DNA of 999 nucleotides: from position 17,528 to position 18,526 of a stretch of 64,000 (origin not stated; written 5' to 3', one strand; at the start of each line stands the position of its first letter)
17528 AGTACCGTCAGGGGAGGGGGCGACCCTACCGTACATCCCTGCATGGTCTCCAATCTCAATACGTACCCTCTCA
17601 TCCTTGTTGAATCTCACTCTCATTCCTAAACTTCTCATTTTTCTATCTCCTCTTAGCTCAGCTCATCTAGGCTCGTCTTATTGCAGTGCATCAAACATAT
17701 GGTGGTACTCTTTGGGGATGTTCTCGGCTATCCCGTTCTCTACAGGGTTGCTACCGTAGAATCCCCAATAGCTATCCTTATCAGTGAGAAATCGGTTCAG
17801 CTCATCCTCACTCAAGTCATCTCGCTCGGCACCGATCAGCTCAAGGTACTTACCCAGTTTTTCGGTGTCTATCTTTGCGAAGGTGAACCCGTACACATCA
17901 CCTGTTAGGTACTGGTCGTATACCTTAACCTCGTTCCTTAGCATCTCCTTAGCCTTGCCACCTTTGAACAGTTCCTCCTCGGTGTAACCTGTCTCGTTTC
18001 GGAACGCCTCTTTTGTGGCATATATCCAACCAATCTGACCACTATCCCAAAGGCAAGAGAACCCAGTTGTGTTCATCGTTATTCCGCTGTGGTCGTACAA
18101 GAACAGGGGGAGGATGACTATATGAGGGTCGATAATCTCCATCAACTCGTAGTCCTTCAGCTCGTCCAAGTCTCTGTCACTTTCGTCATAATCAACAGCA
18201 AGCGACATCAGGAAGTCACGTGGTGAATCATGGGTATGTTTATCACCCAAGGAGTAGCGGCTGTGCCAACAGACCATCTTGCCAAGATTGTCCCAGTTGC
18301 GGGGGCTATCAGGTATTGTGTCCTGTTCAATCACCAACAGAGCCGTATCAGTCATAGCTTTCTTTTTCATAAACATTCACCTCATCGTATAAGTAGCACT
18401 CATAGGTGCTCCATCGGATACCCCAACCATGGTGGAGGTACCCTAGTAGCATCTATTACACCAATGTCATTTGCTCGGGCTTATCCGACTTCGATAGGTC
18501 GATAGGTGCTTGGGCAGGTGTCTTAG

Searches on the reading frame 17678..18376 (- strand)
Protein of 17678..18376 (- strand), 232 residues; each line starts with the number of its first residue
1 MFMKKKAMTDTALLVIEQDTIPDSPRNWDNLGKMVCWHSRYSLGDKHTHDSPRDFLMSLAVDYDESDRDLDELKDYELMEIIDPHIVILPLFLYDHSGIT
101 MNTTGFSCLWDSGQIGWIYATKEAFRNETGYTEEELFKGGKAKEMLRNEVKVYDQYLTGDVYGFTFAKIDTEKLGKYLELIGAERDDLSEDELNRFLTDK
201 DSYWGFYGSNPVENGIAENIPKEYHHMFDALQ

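Call 11: search_protein_families(library=pfam, proteins=[window:17678-18376:-], max_evalue=0.01)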
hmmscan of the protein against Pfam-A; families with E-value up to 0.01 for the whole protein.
window:17678-18376:- (232 aa): 0 families

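Call 13: search_protein_families(library=phrogs, proteins=[window:17678-18376:-], max_evalue=0.001)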
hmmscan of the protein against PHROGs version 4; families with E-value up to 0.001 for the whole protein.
window:17678-18376:- (232 aa): 1 family
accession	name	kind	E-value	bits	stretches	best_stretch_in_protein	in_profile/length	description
phrog_6186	-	unknown function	2.2e-20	74.6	1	13-174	14-178/220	-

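Call 15: search_dna_similar(query=window:17678-18376:-, collection=phages, mode=protein, max_rows=25)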
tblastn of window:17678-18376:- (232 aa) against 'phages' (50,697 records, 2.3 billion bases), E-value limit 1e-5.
Records with a match: 15; places in all: 15; records where one place covers at least 80% of the query: 9.
Best place of each record, by identity: <60% 15.
By first word of the organism name: Bacteriophage 3; Bacillus 2; Sphingobium 2; Ruegeria 2; Moorella 1; Nitrosopumilaceae 1; Erythrobacter 1; Roseobacter 1; Caudoviricetes 1; Aeromonas 1.
By host as written in the record: - 4; Ruegeria pomeroyi DSS-3 3; Bacillus cohnii 2; Sphingobium sp. IP1 2; Moorella thermoacetica DSM 103132 1; Erythrobacter sp. 1; Methanomicrobiales 1; Aeromonas hydrophila AH10 (CCTCC AB2014155) 1.
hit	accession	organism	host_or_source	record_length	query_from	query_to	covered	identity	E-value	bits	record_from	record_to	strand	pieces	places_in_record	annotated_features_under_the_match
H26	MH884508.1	Bacillus phage vB_BcoS-136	Bacillus cohnii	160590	2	232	100%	42.7%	1e-48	176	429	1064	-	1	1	hypothetical protein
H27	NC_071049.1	Bacillus phage vB_BcoS-136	Bacillus cohnii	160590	2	232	100%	42.7%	1e-48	176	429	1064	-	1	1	hypothetical protein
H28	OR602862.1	Moorella phage MTATph1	Moorella thermoacetica DSM 103132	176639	2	231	99%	36.1%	4e-39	149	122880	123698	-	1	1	hypothetical protein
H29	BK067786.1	Nitrosopumilaceae spindle-shaped virus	freshwater environment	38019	13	220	90%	37.9%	3e-28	117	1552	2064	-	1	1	ORF6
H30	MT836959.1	Bacteriophage sp.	human fecal samples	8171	7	223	94%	33.7%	1e-32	129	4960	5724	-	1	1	record has no annotation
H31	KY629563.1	Sphingobium phage Lacusarx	Sphingobium sp. IP1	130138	14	208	84%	35.7%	7e-20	93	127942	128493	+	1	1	hypothetical protein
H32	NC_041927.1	Sphingobium phage Lacusarx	Sphingobium sp. IP1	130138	14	208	84%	35.7%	7e-20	93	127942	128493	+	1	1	hypothetical protein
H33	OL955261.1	Erythrobacter phage vB_EliS-L02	Erythrobacter sp.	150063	13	182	73%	37.8%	5e-24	105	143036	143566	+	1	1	hypothetical protein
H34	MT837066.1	Bacteriophage sp.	human fecal samples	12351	28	232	88%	30.3%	5e-16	82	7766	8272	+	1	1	record has no annotation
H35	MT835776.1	Bacteriophage sp.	human fecal samples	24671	24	218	84%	30.6%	4e-12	71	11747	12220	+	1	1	record has no annotation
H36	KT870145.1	Roseobacter phage DSS3P8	Ruegeria pomeroyi DSS-3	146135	16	174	69%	32.9%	2e-12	72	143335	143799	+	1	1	hypothetical protein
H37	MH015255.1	Ruegeria phage vB_RpoS-V10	Ruegeria pomeroyi DSS-3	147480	16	164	64%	35.1%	2e-13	74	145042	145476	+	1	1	hypothetical protein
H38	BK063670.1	Caudoviricetes sp. vir526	Methanomicrobiales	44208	16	162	63%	33.1%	5e-9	62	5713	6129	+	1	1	hypothetical protein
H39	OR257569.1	Ruegeria phage RpAliso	Ruegeria pomeroyi DSS-3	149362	16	164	64%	28.8%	4e-12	71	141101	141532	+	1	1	hypothetical protein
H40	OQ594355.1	Aeromonas phage HJ05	Aeromonas hydrophila AH10 (CCTCC ...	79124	99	163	28%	43.7%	7e-7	55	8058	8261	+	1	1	hypothetical protein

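Call 28: get_annotated_region(hit=H26, flank=20000)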
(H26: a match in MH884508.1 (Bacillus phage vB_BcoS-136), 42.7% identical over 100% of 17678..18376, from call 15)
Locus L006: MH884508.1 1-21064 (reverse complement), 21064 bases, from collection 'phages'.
description: Bacillus phage vB_BcoS-136, complete genome.
organism: Bacillus phage vB_BcoS-136 (NCBI taxid 2419619)
taxonomy: Viruses; Duplodnaviria; Heunggongvirae; Uroviricota; Caudoviricetes; Kenyattavirus; Kenyattavirus kv136
host: Bacillus cohnii; source: Lake Elmenteita sediment; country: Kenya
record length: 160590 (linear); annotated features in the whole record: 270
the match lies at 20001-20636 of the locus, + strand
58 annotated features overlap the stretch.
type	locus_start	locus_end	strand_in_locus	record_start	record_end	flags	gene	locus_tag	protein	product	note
CDS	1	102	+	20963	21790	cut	-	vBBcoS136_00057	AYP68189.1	hypothetical protein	putative homolog of hypothetical protein BN1002_00727 [Bacillus sp. B-jedd] and hypothetical protein HW35_00435 ...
CDS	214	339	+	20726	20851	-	-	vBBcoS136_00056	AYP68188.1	hypothetical protein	-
CDS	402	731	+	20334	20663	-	-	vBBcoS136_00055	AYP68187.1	hypothetical protein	-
CDS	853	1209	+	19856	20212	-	-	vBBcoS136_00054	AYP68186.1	hypothetical protein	-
CDS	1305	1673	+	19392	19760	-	-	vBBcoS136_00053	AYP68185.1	hypothetical protein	-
CDS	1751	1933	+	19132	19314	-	-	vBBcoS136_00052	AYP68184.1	hypothetical protein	-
CDS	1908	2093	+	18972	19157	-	-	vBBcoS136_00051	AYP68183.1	hypothetical protein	-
CDS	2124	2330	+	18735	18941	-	-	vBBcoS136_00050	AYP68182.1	hypothetical protein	-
CDS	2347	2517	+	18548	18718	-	-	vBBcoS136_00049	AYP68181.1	hypothetical protein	weak similarities to hypothetical protein PHM1_209 [Prochlorococcus phage P-HM1]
CDS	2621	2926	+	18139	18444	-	-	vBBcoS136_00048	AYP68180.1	hypothetical protein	-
CDS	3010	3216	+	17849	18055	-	-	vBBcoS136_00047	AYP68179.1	hypothetical protein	putative homolog of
CDS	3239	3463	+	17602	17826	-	-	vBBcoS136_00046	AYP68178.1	hypothetical protein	-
CDS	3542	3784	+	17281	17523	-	-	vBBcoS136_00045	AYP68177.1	hypothetical protein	-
CDS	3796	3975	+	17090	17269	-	-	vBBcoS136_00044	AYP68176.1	hypothetical protein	-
CDS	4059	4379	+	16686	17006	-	-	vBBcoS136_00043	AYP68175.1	hypothetical protein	weak similarity to GCN5 family acetyltransferase [Bacillus thuringiensis]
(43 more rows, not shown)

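Call 34: find_related_loci(query=window:17678-18376:-, collection=viral_contigs, flank=10000)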
Query window:17678-18376:- (232 aa) in viral_contigs; peptide patterns used: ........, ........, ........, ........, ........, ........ (x = any residue, [..] = any of these).
5 stretches matched a pattern, but none encodes a relative of the query by tblastn (E <= 1e-3).

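Call 35: find_homologous_proteins(query=window:17678-18376:-)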
Query window:17678-18376:- (232 aa): 2094 proteins with E <= 0.001 among 2197 candidates; the best 120 are listed.
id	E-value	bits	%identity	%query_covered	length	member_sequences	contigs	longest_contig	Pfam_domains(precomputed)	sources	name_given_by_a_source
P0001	1.8e-155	534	100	99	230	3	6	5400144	-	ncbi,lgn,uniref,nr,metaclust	ncbi:hypothetical protein P4V86_03655 [Brevibacillus laterosporus]|uniref:hypothetical protein n=1 T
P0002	1.2e-61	227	47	99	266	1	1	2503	-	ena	-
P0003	8.2e-60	221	50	98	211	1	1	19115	-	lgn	-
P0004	1.3e-57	213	42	98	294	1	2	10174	-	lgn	-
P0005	8.1e-56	207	38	97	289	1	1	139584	-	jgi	-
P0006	2.7e-55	206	45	72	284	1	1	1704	-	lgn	-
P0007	6.4e-55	205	42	91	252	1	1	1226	-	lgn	-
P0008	1.2e-54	204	45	100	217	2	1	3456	-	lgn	-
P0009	1.1e-53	200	48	100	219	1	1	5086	-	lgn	-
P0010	3.8e-52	195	51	34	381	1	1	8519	-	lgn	-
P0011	3.1e-51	192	45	94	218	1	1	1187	-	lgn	-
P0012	3.2e-51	192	33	67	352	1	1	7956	-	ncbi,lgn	-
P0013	4.6e-50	189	46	99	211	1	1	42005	-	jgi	jgi:hypothetical protein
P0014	6.0e-50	188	43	93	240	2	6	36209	-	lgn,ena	-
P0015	8.6e-49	184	43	97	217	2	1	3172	-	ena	-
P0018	3.8e-48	182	43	80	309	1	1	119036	-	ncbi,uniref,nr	ncbi:hypothetical protein [Paenibacillus xylanexedens]|uniref:hypothetical protein n=1 Tax=Paenibaci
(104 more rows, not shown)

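Call 36: find_encoding_contigs(protein=P0001, flank=10000, max_places=10)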
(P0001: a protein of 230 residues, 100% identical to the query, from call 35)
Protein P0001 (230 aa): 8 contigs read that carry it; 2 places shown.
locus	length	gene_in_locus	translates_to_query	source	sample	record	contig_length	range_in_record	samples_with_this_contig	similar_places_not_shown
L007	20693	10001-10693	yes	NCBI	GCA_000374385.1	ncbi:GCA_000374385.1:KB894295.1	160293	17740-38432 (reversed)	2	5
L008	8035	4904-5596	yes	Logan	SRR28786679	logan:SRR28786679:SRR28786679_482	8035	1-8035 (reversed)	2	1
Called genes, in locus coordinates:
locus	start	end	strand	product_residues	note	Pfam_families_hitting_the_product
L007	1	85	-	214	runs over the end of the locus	-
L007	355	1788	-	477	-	-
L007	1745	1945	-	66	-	-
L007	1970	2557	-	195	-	-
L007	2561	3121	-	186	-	-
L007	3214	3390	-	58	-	PF09388:SpoOE-like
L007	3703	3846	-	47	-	-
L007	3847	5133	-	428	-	PF01381:HTH_3, PF12844:HTH_19, PF13413:HTH_25 (faint), PF13443:HTH_26, PF13560:HTH_31 (weak)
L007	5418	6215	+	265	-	PF00395:SLH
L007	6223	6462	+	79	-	-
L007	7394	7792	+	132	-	-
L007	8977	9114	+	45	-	-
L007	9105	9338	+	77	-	-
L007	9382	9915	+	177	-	-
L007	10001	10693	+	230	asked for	-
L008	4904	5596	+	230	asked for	-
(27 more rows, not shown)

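Call 47: find_encoding_contigs(protein=P0003, flank=10000, max_places=2)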
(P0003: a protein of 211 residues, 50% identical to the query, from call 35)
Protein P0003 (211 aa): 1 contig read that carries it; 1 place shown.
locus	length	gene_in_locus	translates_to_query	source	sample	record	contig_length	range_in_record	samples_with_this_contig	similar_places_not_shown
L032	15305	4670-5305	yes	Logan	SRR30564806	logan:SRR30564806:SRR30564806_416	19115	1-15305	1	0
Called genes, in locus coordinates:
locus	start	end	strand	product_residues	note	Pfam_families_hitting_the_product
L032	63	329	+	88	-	-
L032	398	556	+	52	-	-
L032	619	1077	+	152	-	-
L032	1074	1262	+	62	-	-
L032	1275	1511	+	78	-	-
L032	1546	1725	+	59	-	-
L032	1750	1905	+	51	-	-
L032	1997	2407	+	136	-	-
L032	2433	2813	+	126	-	-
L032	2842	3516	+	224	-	-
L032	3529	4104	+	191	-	-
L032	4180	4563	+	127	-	-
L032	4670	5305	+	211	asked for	-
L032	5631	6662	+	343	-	PF22822:MrpR_N_CB, PF22823:MrpR_C_cat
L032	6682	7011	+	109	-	-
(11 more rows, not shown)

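Call 48: find_encoding_contigs(protein=P0018, flank=10000, max_places=2)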
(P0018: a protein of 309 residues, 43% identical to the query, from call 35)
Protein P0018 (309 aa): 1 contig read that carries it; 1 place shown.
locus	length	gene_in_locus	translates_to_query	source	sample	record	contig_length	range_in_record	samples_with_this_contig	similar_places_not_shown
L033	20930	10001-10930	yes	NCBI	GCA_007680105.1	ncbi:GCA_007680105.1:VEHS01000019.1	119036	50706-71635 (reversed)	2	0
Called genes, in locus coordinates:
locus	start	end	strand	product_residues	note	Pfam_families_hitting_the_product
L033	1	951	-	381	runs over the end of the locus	-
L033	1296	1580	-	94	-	-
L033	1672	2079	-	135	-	-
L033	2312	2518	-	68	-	-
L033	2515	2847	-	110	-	-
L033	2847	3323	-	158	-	-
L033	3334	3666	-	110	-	-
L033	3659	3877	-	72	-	-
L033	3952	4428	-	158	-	PF01381:HTH_3, PF12844:HTH_19, PF13443:HTH_26 (weak), PF13560:HTH_31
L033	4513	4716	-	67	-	-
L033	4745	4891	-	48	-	-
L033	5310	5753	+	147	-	-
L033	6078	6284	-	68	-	-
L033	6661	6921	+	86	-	-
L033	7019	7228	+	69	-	-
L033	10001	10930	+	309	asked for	-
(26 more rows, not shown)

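Call 54: find_related_loci(query=A3, collection=viral_contigs, flank=8000)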
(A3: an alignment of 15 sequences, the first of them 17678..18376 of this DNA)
Query A3 (232 aa) in viral_contigs; peptide patterns used: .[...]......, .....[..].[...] (x = any residue, [..] = any of these).
599 stretches matched a pattern (row limit reached: there are more); 567 encode a relative of the query (tblastn E <= 1e-3); the best 80 are kept; 80 distinct loci.
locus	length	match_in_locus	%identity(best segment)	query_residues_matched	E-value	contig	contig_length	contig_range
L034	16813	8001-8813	38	7-232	3e-52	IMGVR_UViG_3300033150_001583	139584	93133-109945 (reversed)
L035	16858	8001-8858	38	1-231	1e-51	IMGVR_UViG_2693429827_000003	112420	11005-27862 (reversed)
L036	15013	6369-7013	36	14-221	1e-46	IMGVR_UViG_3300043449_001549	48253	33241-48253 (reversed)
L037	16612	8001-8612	39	19-231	6e-46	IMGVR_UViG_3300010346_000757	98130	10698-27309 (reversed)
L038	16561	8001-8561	42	8-228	2e-45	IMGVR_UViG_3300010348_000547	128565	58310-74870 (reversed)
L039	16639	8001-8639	41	2-223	2e-45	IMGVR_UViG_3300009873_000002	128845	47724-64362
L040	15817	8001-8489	44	14-212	3e-44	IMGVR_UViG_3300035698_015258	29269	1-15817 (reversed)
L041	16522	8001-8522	43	16-211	4e-44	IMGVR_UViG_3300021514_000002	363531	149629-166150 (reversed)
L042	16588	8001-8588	40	3-221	1e-43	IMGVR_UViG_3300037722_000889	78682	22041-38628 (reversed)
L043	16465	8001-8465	50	5-166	1e-43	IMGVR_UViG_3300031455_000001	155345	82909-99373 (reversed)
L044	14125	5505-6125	43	2-220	2e-43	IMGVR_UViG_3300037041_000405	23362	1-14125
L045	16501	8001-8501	43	14-213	2e-43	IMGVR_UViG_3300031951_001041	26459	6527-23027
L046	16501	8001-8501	43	14-213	2e-43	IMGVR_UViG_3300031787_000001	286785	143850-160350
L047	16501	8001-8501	43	14-213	2e-43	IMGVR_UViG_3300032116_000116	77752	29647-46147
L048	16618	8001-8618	42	18-173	8e-43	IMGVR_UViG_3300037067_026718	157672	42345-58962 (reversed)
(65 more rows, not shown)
